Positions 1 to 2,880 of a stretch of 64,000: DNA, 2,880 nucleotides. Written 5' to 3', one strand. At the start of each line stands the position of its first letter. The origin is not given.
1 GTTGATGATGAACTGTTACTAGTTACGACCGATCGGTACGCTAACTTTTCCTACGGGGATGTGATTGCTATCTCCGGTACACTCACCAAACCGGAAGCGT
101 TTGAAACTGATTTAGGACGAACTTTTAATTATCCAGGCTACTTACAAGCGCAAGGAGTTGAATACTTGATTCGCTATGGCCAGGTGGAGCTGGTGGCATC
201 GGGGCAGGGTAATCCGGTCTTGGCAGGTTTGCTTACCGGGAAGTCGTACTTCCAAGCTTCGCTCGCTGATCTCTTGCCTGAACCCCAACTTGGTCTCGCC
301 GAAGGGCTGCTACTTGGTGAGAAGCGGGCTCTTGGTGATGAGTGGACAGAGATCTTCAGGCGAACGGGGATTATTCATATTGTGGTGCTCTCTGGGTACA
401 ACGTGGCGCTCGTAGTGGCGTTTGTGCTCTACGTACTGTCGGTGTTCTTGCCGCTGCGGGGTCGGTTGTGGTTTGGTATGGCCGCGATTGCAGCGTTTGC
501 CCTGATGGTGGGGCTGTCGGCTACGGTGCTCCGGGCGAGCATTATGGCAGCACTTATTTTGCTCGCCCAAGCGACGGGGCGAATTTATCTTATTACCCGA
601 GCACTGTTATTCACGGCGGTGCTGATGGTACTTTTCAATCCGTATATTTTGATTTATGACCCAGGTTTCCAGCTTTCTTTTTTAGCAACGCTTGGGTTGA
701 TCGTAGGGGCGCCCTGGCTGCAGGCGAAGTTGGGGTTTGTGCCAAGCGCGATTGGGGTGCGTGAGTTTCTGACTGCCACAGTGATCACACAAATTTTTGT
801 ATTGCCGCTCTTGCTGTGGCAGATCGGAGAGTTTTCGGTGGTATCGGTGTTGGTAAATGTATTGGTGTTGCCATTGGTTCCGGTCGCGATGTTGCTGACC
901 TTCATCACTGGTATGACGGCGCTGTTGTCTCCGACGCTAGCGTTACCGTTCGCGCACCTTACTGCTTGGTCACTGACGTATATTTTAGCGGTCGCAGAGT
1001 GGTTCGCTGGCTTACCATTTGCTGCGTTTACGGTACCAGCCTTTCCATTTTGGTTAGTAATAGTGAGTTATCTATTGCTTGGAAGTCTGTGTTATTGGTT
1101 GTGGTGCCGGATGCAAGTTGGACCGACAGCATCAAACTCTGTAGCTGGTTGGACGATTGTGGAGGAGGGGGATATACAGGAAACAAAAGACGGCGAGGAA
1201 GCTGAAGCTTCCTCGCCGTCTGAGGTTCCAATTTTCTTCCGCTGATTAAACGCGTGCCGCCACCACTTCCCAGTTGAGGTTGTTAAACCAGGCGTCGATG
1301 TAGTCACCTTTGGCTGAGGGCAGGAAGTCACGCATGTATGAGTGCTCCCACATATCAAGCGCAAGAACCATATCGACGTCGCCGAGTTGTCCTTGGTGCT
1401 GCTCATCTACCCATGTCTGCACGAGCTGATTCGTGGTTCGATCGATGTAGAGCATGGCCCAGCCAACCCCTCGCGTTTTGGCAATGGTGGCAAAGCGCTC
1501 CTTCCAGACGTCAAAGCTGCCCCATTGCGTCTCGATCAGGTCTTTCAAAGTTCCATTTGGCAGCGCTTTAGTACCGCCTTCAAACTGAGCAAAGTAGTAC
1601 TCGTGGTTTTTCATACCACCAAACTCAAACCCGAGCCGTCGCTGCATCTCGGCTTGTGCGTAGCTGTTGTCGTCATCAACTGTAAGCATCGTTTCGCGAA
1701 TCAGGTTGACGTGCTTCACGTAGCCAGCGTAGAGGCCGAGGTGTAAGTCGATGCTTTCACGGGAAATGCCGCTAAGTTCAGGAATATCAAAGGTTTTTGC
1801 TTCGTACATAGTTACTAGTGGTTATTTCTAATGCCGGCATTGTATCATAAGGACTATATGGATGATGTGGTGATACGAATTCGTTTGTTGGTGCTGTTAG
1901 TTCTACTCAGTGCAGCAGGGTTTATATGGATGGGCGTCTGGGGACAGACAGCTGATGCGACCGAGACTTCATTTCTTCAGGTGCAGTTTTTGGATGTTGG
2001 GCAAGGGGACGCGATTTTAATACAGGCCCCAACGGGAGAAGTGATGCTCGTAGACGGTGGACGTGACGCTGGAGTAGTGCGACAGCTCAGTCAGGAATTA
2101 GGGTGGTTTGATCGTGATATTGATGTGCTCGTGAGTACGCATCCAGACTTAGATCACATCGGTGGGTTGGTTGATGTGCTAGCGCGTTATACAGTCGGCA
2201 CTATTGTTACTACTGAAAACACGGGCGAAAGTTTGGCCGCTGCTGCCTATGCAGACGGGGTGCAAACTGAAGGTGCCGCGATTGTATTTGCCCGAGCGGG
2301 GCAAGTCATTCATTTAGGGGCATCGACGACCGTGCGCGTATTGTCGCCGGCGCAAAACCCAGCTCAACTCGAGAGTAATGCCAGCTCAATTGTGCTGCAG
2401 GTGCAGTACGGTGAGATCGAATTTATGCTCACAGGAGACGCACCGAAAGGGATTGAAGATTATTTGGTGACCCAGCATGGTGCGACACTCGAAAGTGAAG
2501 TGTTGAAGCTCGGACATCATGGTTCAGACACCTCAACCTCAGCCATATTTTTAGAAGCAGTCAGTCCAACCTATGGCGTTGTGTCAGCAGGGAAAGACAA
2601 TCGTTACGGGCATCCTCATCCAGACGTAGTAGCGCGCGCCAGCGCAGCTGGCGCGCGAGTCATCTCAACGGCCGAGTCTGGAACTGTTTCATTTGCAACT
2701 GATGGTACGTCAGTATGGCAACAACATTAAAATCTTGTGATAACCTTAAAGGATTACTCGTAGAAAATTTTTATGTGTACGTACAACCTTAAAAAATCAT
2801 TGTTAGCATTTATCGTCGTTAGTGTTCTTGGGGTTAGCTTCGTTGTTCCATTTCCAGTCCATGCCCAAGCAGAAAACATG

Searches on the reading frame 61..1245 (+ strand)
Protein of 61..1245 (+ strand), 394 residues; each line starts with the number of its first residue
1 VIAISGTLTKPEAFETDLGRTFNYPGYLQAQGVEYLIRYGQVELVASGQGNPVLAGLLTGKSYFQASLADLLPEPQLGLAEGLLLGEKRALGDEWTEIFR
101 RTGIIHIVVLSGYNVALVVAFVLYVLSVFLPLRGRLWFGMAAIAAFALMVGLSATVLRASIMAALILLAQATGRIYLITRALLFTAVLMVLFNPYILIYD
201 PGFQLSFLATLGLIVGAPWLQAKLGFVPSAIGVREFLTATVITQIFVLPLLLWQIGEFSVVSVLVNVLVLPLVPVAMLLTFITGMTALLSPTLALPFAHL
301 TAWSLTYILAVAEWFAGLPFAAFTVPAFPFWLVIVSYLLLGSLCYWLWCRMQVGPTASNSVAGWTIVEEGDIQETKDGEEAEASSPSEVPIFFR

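Call 54: search_protein_families(library=pfam, proteins=[window:61-1245:+], max_evalue=0.00001)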
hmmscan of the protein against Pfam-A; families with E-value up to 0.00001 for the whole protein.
window:61-1245:+ (394 aa): 1 family
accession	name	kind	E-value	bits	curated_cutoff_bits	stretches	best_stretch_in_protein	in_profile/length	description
PF03772.21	Competence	-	7.3e-55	186.7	23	1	83-348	1-268/270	Competence protein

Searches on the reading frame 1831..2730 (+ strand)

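Call 54: search_protein_families(library=pfam, proteins=[window:1831-2730:+], max_evalue=0.00001)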
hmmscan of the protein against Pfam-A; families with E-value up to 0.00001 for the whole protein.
window:1831-2730:+ (299 aa): 1 family
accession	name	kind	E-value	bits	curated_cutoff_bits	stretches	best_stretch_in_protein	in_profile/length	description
PF00753.33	Lactamase_B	-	2.9e-14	53.9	22.7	1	55-254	2-195/196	Metallo-beta-lactamase superfamily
